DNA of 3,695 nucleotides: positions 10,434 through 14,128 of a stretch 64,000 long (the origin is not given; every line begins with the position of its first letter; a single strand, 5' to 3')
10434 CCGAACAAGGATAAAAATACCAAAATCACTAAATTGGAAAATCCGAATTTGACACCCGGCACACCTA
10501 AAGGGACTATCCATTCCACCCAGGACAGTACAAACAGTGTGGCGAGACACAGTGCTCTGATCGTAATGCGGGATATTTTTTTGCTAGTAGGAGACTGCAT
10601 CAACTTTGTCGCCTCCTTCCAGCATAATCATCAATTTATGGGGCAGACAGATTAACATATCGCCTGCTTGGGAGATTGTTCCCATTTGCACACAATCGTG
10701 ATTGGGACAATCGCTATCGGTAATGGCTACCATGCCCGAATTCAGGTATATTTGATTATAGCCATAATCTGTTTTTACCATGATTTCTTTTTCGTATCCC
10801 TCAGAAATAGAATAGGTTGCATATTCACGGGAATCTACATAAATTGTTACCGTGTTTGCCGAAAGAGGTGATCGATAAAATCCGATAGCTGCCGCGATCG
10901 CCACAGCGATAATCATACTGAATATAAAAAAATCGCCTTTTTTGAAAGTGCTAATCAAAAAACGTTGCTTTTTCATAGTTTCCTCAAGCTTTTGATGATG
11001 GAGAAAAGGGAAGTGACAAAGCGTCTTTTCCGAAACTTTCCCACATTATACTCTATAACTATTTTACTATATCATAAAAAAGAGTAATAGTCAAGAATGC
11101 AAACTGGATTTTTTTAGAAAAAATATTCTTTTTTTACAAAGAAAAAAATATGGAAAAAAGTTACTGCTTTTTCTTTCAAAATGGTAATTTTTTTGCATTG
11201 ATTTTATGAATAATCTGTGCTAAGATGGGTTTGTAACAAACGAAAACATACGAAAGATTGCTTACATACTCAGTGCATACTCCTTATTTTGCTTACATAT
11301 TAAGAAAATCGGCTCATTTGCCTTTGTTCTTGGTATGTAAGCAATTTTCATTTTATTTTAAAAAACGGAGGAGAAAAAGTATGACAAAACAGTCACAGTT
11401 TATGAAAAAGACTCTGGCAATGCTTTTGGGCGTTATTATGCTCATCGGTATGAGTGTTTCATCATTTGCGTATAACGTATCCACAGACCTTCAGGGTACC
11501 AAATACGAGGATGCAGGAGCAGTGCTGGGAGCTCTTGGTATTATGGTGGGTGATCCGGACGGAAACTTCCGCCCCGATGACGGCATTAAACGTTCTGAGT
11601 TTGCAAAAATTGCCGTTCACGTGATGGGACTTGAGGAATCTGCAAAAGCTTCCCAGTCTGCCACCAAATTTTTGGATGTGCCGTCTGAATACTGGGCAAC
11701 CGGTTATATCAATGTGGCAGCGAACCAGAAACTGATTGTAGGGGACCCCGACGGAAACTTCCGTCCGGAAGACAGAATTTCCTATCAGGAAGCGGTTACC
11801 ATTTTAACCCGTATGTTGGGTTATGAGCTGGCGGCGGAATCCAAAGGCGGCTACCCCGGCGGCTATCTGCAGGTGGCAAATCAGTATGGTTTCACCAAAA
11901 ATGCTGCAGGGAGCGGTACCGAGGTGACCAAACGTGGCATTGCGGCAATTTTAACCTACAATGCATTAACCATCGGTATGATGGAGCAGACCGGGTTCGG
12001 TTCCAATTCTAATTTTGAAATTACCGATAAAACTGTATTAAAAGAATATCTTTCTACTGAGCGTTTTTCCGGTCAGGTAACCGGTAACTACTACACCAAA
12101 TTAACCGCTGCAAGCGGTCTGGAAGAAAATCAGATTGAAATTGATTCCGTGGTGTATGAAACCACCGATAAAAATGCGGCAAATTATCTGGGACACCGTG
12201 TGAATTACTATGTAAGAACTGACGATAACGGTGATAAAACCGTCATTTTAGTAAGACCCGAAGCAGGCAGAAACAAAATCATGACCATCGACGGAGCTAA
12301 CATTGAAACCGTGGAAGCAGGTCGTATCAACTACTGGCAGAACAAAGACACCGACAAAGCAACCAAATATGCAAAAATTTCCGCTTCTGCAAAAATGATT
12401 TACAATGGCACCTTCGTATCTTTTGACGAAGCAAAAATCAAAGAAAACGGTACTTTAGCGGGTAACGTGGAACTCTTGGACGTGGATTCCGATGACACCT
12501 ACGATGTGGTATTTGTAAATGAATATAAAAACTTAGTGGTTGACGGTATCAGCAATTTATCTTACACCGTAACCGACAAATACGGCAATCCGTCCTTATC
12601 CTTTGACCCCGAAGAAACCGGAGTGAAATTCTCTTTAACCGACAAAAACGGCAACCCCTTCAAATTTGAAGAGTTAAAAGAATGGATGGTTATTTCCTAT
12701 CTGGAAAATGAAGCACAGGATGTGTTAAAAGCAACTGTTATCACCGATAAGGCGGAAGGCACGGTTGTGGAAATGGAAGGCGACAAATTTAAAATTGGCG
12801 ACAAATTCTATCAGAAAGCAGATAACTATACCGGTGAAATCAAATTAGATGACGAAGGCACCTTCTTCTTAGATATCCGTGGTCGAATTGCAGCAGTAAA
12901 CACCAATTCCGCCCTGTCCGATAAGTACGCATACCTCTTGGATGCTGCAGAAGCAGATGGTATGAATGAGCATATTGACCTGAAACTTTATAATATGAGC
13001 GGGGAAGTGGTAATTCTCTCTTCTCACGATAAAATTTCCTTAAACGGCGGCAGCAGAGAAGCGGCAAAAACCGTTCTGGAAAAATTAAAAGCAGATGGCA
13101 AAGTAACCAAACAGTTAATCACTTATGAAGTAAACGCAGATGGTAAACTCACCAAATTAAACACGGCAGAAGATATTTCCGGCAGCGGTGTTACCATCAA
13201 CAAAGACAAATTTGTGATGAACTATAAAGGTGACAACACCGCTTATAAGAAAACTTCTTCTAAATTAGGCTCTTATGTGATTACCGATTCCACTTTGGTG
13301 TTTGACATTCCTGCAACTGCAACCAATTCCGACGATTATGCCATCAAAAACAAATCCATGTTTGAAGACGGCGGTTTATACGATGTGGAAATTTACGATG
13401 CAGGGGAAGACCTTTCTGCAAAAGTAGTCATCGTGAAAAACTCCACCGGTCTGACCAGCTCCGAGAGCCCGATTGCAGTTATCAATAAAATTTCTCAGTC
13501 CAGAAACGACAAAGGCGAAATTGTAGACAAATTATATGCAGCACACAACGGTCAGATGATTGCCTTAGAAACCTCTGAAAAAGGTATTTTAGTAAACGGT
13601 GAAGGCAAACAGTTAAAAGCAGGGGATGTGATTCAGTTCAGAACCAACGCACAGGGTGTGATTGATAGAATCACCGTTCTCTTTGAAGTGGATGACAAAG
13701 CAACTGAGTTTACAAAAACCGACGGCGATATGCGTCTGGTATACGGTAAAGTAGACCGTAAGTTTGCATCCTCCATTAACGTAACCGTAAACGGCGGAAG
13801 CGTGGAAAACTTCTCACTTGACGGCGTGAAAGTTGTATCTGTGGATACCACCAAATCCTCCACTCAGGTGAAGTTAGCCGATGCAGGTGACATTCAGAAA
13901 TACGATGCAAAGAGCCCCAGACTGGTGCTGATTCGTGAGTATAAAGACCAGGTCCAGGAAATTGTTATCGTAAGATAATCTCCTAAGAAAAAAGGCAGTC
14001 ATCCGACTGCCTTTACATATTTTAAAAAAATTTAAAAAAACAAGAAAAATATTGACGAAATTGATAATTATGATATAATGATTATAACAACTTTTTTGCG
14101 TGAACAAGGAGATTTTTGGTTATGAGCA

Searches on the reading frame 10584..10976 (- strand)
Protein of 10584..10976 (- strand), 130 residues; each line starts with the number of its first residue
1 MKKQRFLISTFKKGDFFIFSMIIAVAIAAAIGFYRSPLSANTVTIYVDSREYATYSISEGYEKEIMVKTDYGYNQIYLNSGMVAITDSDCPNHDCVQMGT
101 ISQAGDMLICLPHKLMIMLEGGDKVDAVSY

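Call 86: search_protein_families(library=pfam, max_evalue=0.00001, proteins=[window:10584-10976:-])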
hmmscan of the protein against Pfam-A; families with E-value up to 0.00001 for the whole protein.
window:10584-10976:- (130 aa): 1 family
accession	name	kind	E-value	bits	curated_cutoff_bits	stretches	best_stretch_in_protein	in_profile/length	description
PF07009.16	NusG_II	-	2.8e-26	92.2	29.6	1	22-122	5-106/107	NusG domain II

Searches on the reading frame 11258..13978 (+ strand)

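Call 13: search_protein_families(library=pfam, proteins=[window:11258-13978:+])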
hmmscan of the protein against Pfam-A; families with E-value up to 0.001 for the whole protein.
window:11258-13978:+ (906 aa): 1 family
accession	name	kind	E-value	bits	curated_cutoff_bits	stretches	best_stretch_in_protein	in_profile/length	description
PF00395.25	SLH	-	2e-17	63.3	20.8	2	137-179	1-43/44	S-layer homology domain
